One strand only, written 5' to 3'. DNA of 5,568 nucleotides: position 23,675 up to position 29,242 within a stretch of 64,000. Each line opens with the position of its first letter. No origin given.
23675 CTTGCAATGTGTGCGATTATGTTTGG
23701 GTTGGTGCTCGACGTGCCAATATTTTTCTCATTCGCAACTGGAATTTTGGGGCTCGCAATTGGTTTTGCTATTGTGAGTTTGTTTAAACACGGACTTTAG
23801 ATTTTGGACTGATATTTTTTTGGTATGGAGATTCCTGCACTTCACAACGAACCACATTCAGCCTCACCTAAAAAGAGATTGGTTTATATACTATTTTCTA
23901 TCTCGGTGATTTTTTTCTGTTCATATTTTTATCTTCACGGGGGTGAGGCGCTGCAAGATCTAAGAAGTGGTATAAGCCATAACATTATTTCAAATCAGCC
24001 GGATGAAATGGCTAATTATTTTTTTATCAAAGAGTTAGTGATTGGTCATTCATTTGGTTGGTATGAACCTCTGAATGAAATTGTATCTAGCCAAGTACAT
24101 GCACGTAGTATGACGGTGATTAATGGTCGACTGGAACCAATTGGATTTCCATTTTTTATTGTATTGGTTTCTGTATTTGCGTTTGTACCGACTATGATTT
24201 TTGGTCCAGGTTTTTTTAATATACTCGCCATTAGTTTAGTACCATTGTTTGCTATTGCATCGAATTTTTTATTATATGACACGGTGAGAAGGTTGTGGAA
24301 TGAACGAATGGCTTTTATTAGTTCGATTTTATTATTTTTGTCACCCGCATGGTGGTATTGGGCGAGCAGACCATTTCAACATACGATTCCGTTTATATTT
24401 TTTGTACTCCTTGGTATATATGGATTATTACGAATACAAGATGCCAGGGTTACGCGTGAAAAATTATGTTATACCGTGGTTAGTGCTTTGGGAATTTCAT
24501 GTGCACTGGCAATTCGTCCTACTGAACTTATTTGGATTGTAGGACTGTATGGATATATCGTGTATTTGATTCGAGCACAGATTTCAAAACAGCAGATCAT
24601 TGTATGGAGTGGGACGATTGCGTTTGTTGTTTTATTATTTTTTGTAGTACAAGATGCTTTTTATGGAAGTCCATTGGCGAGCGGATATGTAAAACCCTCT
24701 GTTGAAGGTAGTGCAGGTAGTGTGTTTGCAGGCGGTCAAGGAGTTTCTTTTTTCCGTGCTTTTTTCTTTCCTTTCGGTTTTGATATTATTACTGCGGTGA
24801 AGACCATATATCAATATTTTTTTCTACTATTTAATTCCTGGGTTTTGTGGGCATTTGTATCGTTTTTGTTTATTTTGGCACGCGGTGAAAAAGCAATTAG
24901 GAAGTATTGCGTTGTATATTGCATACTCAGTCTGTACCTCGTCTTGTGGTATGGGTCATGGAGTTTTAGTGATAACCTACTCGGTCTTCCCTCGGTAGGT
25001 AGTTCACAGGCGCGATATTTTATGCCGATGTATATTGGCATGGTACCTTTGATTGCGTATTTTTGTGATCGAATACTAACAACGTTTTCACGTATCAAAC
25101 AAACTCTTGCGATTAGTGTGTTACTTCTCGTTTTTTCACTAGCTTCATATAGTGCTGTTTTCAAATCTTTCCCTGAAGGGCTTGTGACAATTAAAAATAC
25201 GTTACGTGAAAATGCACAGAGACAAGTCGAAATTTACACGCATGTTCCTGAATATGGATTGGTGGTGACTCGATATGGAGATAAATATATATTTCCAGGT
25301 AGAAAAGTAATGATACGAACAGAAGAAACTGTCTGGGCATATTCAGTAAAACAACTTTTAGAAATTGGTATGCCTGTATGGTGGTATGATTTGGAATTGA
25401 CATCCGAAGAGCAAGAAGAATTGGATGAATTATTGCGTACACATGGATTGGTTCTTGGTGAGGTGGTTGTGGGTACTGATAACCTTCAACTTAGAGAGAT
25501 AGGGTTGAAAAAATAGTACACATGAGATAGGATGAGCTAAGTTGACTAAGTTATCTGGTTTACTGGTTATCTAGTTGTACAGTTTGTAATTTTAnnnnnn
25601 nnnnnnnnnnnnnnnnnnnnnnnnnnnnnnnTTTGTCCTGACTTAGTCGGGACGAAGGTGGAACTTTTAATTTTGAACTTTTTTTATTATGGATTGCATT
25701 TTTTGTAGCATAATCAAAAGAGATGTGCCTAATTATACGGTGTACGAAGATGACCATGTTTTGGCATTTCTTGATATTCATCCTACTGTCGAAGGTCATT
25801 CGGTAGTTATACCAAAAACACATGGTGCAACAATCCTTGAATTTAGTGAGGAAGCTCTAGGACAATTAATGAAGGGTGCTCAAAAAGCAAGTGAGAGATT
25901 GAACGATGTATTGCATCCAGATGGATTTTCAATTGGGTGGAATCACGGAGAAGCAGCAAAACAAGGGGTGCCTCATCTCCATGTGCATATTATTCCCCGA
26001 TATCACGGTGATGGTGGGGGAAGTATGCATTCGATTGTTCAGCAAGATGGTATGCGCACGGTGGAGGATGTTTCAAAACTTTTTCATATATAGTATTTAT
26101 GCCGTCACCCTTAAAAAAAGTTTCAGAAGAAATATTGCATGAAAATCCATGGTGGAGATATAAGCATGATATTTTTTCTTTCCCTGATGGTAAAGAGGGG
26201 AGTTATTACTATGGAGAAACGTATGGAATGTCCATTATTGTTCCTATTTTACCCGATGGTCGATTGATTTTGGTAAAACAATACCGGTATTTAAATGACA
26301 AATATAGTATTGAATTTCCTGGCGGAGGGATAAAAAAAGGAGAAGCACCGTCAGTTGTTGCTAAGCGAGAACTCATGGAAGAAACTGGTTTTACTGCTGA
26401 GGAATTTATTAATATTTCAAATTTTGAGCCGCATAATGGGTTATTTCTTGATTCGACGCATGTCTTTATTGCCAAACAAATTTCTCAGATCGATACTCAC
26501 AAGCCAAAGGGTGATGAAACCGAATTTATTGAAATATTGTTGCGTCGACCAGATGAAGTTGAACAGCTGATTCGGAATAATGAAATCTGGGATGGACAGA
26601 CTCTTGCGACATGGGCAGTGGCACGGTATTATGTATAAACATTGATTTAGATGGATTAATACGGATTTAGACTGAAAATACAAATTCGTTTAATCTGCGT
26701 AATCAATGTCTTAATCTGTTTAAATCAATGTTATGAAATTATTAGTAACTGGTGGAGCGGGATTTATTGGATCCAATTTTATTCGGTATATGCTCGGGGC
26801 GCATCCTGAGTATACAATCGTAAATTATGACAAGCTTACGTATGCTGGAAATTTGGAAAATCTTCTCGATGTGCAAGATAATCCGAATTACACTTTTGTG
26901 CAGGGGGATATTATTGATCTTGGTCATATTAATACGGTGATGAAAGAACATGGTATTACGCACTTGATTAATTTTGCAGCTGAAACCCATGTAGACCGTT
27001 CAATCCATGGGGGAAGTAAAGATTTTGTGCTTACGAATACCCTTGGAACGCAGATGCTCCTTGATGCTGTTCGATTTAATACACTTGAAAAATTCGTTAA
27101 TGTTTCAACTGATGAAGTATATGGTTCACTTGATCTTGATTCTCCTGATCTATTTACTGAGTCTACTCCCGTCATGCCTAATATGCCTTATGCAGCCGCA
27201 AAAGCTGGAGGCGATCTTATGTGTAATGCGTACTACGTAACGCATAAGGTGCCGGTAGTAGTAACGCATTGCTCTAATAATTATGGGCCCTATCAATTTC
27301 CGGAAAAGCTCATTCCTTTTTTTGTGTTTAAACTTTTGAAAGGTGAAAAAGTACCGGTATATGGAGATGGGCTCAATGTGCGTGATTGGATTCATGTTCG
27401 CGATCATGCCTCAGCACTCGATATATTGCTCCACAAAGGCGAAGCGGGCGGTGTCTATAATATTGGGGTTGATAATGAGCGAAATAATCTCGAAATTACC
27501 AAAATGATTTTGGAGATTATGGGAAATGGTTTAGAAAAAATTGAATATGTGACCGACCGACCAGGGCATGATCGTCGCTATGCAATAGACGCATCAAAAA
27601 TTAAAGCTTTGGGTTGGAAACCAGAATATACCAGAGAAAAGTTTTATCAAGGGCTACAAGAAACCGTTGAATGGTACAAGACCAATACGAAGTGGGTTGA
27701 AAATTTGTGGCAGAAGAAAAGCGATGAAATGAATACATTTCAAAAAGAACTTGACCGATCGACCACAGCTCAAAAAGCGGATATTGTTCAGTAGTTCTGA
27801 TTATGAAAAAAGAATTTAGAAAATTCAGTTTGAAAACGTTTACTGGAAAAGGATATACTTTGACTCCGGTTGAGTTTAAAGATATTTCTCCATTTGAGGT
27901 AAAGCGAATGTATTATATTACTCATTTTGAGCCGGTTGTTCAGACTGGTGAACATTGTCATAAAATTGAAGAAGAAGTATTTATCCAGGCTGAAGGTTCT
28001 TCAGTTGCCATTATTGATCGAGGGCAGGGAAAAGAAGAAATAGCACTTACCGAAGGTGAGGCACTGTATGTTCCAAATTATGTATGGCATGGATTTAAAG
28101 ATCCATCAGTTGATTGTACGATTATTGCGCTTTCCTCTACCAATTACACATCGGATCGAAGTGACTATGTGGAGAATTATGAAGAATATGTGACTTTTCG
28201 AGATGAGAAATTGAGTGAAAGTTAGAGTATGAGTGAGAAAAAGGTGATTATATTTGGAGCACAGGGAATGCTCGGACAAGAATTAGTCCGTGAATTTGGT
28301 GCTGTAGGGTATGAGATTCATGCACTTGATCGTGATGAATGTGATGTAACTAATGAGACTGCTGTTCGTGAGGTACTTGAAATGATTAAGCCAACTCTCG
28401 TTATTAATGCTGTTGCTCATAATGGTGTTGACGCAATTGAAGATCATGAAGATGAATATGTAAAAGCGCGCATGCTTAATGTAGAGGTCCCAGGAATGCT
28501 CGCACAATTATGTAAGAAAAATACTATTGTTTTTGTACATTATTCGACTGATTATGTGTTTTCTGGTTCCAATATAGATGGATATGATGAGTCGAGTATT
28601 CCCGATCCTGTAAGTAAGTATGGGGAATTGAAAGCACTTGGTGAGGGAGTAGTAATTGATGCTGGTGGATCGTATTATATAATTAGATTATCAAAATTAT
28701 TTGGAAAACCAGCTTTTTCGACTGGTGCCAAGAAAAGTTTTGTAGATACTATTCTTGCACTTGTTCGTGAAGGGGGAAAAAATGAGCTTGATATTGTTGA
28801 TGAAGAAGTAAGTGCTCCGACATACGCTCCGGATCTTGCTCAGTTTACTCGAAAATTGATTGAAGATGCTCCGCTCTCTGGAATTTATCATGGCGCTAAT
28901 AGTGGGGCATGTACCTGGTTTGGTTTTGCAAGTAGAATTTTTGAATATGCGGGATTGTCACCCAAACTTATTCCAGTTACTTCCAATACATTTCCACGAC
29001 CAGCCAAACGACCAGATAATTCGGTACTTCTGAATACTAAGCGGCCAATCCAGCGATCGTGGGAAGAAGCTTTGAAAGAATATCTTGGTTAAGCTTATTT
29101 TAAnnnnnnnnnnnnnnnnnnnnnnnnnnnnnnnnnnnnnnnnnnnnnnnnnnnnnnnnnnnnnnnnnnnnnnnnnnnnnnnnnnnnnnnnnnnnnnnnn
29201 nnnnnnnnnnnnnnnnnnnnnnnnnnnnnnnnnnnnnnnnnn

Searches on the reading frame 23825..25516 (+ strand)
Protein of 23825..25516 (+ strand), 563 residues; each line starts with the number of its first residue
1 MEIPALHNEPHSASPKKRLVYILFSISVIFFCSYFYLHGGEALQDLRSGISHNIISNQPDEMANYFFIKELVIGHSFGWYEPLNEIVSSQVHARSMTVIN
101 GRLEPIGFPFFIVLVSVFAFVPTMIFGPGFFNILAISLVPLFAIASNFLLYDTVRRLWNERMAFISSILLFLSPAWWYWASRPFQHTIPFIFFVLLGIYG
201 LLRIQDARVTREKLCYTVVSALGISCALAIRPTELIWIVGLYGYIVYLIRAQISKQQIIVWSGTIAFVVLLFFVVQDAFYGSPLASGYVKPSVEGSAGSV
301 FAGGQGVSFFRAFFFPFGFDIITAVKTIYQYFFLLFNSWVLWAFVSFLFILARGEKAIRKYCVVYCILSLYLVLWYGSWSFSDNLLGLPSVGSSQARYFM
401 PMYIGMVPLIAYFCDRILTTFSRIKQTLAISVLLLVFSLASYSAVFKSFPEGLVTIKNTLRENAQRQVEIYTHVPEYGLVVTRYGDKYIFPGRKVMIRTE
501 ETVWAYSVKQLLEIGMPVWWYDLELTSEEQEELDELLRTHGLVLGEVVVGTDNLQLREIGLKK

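Call 7: search_protein_families(library=pfam, proteins=[window:23825-25516:+], max_evalue=0.00001)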
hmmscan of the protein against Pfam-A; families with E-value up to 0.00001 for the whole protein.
window:23825-25516:+ (563 aa): 0 families

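Call 21: search_protein_families(library=ncbifam, proteins=[window:23825-25516:+], max_evalue=0.001)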
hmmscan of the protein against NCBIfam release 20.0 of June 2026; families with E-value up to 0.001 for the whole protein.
window:23825-25516:+ (563 aa): 1 family
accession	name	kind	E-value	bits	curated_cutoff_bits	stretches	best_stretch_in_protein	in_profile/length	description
NF047440.1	LA3751_2_3_fam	subfamily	1.1e-09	37.7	200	1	115-463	78-406/460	LA_3751/LA_3752 family putative glycosyltransferase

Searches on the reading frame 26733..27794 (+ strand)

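Call 42: search_protein_families(library=pfam, proteins=[window:26733-27794:+], max_evalue=0.000001)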
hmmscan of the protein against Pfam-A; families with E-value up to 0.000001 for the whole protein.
window:26733-27794:+ (353 aa): 5 families
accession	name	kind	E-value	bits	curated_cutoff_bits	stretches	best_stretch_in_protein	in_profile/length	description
PF16363.11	GDP_Man_Dehyd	-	2.3e-74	251.2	27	1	4-304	1-328/332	GDP-mannose 4,6 dehydratase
PF01370.27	Epimerase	-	1.4e-56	192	20.9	1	4-245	2-240/240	NAD dependent epimerase/dehydratase family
PF02719.21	Polysacc_synt_2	-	5.5e-13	49.2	20.2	1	3-128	1-130/293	Polysaccharide biosynthesis protein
PF01073.25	3Beta_HSD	-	5.8e-11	42.4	22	1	4-134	1-124/280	3-beta hydroxysteroid dehydrogenase/isomerase family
PF04321.23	RmlD_sub_bind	-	5.2e-09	36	27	1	1-260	1-228/287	RmlD substrate binding domain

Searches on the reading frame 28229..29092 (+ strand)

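Call 42: search_protein_families(library=pfam, proteins=[window:28229-29092:+], max_evalue=0.000001)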
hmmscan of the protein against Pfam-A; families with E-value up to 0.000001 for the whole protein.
window:28229-29092:+ (287 aa): 3 families
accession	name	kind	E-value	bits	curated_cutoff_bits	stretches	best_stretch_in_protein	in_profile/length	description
PF04321.23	RmlD_sub_bind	-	1.6e-71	241.2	27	1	5-286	2-282/287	RmlD substrate binding domain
PF01370.27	Epimerase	-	7.4e-21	75.1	20.9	1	6-190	1-202/240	NAD dependent epimerase/dehydratase family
PF16363.11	GDP_Man_Dehyd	-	4e-07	30.3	27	0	37-153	58-175/332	GDP-mannose 4,6 dehydratase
